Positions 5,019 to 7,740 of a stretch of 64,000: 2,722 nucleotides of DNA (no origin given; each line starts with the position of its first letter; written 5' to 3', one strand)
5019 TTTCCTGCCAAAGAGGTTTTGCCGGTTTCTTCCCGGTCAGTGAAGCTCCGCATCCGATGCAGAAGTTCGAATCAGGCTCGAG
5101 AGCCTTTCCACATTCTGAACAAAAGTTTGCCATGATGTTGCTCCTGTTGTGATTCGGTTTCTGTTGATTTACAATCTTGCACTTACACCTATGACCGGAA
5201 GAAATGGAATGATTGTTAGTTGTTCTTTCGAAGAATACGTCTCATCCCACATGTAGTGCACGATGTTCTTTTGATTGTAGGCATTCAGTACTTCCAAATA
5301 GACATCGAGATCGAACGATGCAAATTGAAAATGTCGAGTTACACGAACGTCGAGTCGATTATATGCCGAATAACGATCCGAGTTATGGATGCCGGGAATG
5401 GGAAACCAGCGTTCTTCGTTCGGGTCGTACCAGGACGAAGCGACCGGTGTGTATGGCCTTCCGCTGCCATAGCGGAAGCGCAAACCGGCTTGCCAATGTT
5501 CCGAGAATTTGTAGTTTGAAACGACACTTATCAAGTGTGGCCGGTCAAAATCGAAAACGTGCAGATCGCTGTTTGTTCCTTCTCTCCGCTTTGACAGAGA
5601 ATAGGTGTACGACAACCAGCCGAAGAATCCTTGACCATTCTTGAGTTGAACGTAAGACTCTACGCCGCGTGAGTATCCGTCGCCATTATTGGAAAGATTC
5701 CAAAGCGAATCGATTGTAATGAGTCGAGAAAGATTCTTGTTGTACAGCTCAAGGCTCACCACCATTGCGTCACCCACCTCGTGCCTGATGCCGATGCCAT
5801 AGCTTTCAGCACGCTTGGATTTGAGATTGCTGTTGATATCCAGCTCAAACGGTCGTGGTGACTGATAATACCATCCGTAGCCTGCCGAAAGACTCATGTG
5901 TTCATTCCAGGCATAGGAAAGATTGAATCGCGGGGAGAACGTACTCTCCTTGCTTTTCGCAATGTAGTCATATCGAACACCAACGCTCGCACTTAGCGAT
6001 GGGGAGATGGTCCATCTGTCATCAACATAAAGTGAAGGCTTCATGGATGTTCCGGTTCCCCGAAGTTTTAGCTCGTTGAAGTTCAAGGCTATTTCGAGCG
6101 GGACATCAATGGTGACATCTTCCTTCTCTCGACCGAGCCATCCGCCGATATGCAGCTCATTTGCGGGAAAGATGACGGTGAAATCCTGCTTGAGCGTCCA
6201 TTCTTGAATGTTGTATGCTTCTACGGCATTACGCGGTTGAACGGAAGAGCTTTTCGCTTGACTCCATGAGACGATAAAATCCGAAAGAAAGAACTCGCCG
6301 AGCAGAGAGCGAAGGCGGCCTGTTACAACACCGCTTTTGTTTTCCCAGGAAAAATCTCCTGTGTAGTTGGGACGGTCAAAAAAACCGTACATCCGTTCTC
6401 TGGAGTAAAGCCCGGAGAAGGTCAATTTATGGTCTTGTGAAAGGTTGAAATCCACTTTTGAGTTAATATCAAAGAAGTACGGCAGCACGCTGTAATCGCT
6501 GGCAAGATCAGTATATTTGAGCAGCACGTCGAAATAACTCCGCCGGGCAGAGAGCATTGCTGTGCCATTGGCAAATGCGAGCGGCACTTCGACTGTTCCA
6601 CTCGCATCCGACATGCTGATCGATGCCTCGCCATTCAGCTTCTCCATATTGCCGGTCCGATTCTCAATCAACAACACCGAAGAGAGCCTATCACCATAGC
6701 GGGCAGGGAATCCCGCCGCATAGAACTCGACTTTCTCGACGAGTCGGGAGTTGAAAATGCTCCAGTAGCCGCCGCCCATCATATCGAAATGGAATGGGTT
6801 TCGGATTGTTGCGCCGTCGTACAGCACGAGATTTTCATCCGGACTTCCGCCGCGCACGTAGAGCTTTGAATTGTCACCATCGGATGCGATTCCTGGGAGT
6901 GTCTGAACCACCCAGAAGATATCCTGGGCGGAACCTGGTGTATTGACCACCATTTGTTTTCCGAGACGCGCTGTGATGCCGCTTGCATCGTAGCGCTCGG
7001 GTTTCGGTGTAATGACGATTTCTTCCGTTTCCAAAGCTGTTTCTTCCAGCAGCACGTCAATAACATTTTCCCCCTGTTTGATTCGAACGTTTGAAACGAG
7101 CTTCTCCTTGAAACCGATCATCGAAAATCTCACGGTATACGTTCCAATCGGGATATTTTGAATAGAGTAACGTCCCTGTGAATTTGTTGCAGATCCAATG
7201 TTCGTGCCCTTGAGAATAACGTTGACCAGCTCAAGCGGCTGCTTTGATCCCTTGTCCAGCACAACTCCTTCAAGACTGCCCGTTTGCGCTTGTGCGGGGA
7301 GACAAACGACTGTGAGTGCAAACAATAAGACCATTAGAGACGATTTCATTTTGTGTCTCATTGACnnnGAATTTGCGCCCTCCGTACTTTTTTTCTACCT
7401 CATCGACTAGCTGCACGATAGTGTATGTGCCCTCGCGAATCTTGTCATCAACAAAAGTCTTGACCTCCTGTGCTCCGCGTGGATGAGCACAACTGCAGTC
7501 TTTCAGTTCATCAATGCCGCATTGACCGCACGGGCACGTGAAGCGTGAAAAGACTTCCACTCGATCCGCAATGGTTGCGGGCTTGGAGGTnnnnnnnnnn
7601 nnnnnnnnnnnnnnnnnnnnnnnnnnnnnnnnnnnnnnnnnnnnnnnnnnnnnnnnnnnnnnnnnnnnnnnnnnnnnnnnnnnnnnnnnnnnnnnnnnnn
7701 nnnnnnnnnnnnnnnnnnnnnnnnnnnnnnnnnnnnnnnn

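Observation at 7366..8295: Double zinc-ribbon membrane protein with two PCYCGC-like Cys modules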

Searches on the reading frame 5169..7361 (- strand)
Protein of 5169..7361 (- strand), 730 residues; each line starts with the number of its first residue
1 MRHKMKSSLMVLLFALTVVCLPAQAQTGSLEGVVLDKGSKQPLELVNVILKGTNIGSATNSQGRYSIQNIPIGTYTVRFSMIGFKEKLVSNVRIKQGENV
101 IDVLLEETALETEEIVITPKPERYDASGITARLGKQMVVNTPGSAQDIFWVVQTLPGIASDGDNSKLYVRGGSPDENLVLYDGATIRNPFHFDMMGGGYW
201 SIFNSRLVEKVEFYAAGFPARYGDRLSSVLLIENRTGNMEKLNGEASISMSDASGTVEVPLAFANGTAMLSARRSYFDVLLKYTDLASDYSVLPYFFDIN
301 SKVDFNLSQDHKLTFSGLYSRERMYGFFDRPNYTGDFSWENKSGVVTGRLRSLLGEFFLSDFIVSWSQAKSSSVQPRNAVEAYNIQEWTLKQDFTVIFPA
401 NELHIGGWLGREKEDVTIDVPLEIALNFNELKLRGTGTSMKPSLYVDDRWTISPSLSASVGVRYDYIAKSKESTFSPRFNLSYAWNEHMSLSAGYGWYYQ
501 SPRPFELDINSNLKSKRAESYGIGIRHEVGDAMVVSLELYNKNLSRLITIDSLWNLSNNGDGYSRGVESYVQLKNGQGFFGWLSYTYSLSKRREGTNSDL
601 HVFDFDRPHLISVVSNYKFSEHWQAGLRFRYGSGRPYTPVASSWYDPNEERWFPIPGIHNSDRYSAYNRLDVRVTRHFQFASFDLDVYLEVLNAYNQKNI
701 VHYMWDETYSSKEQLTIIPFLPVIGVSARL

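Call 6: search_protein_families(library=pfam, proteins=[window:5169-7361:-], max_evalue=0.01)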
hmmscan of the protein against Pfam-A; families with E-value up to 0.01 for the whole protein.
window:5169-7361:- (730 aa): 5 families
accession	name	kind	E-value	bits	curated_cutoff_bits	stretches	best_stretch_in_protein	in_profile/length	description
PF00593.30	TonB_dep_Rec_b-barrel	-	5.7e-26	92.8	27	1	301-693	28-435/436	TonB dependent receptor-like, beta-barrel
PF13715.12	CarbopepD_reg_2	-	3.3e-20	72.3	32.2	1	31-117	2-88/88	CarboxypepD_reg-like domain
PF13620.12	CarboxypepD_reg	-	2.3e-14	53.9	32.3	1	29-99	1-74/82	Carboxypeptidase regulatory-like domain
PF25183.1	OMP_b-brl_4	-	4e-08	32.6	30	1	439-471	365-397/838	Outer membrane beta barrel domain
PF07715.20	Plug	-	1.6e-07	32.2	23.9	1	145-225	22-102/107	TonB-dependent Receptor Plug Domain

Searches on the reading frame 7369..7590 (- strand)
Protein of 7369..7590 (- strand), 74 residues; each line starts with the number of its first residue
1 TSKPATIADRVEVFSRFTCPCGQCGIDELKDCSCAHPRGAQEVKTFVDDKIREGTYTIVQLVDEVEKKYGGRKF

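Call 56: search_solved_structures(query=A4, max_evalue=10, show_alignments=3)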
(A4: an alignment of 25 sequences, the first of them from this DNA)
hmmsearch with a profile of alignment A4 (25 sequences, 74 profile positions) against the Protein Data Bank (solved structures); distinct sequences matched with E-value up to 10: 3.
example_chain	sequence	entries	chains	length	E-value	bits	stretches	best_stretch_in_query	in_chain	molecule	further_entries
9cu8_A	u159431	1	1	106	0.38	14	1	35-54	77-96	TNFR2_mb1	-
4y97_B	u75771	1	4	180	0.78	13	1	14-31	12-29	DNA polymerase alpha catalytic subunit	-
6ls0_H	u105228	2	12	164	1.7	11.9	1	42-71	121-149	Ferritin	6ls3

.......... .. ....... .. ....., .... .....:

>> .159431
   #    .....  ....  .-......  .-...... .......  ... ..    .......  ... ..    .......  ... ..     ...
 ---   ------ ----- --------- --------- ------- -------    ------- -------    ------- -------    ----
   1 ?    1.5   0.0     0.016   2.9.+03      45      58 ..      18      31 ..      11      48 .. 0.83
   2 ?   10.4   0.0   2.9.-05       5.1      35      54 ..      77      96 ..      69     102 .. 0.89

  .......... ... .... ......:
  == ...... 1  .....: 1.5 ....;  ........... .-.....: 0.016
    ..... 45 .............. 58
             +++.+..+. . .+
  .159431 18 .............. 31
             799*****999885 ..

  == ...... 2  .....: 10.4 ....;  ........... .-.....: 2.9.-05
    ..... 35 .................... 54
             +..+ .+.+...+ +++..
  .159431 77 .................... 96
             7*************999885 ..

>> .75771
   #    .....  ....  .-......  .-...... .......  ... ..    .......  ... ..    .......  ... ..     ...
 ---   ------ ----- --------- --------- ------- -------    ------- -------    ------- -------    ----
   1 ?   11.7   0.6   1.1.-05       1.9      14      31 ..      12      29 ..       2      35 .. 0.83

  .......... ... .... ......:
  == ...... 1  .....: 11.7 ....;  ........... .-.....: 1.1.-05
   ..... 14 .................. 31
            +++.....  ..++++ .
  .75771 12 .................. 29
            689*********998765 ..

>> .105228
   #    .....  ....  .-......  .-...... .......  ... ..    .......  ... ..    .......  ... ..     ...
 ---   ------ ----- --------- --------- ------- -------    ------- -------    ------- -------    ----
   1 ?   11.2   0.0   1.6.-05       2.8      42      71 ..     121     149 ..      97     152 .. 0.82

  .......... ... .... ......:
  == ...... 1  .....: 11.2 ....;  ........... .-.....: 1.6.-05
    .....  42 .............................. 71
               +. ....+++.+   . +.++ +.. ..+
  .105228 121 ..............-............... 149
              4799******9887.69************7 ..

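Call 59: predict_structure(alignment_id=A4)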
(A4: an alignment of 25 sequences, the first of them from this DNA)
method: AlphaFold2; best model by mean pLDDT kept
length: 74 residues; sequences in the alignment: 25
mean_pLDDT: 93.3   pTM: 0.80
mean pLDDT of the five models: 93.3, 92.7, 91.6, 91.4, 89.3
residues with pLDDT >= 90: 64; 70-90: 9; 50-70: 1; < 50: 0
segments of 3 or more residues with pLDDT < 50: none
pLDDT, mean of each block of 10 residues (from residue 1): 90 95 91 94 97 96 95 83
secondary structure, 60 per line:
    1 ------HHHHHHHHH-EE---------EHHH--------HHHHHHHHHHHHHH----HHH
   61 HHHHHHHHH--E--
elements in order: H7-15 H40-53 H58-69
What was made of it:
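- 7369..7575 (-): Module 2 (residues 241-309): second CcmH-family domain. The AF2 model of this module alone has pLDDT 93.3 (call 59).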

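Call 62: fold_search(model_id=the predicted structure, library=pdb)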
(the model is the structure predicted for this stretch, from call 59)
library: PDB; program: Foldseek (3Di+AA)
matches with E <= 10: 28; with E <= 0.001: 0
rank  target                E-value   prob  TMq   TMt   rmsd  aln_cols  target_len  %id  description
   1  8pnp_C                3.3e+00  0.08  0.36  0.14  10.2        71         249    7  Influenza A/H7N9 polymerase in pre-initiation state with continuous Pol II pS5 CTD peptide mimic bound in site 1A/2A (released 2024-02-21)
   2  7ql7_B                4.5e+00  0.04  0.32  0.16  12.0        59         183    8  Crystal structure of YTHDF1 YTH domain in complex with the ebsulfur derivative compound 9 (released 2022-11-23)
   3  9s7k_A                4.5e+00  0.01  0.19  0.07  11.7        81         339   16  INCYPRO crosslinked dimer of the D-stereospecific hydrolase dHy1 (released 2026-04-01)
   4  7r0e_C                5.1e+00  0.06  0.35  0.06   9.5        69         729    7  Early transcription elongation state of influenza A/H7N9 polymerase backtracked due to double incoproation of nucleoti (released 2022-12-28)
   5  3pq1_B                6.3e+00  0.08  0.31  0.09   3.0        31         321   19  Crystal structure of human mitochondrial poly(A) polymerase (PAPD1) (released 2011-03-30)
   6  7nhc_C                6.3e+00  0.04  0.33  0.13  10.5        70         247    6  1918 H1N1 Viral influenza polymerase heterotrimer - Endonuclease ordered (Class2b) (released 2021-12-01)
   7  7d8n_B                6.7e+00  0.01  0.22  0.05  11.3        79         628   19  Structure of the inactive form of wild-type peptidylarginine deiminase type III (PAD3) crystallized under the conditio (released 2021-06-02)
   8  4rci_B                7.1e+00  0.03  0.32  0.16  11.9        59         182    8  Crystal structure of YTHDF1 YTH domain (released 2014-10-01)
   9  7yye_A                7.1e+00  0.03  0.31  0.16  11.9        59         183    8  Orthorombic crystal structure of YTHDF1 YTH domain (G459N mutant) form I (released 2023-03-01)
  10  7yye_C                7.6e+00  0.03  0.32  0.16  11.9        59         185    8  Orthorombic crystal structure of YTHDF1 YTH domain (G459N mutant) form I (released 2023-03-01)
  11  4ak9_A                8.1e+00  0.05  0.41  0.12   9.6        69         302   14  Structure of chloroplast FtsY from Physcomitrella patens (released 2013-01-16)
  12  6qcv_C                8.1e+00  0.03  0.32  0.05   9.3        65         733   12  Crystal structure of influenza B polymerase initiation state with capped 14-mer RNA primer and CTP (released 2019-06-05)
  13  8ov6_B                8.1e+00  0.02  0.20  0.11  12.5        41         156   15  Ternary structure of intramolecular bivalent glue degrader IBG1 bound to BRD4 and DCAF16:DDB1deltaBPB (released 2023-05-17)
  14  2n8o_MODEL_1_A        8.7e+00  0.08  0.34  0.46   2.1        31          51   22  NMR Solution Structure of Aureocin A53 (released 2016-02-17)
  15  4h58_C                8.7e+00  0.02  0.27  0.11   6.1        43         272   14  BRAF in complex with compound 3 (released 2013-02-27)
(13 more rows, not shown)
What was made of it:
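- Tried and rejected: Foldseek and the PDB sequence profile search on module 2 alone gave nothing useful (calls 56, 62).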
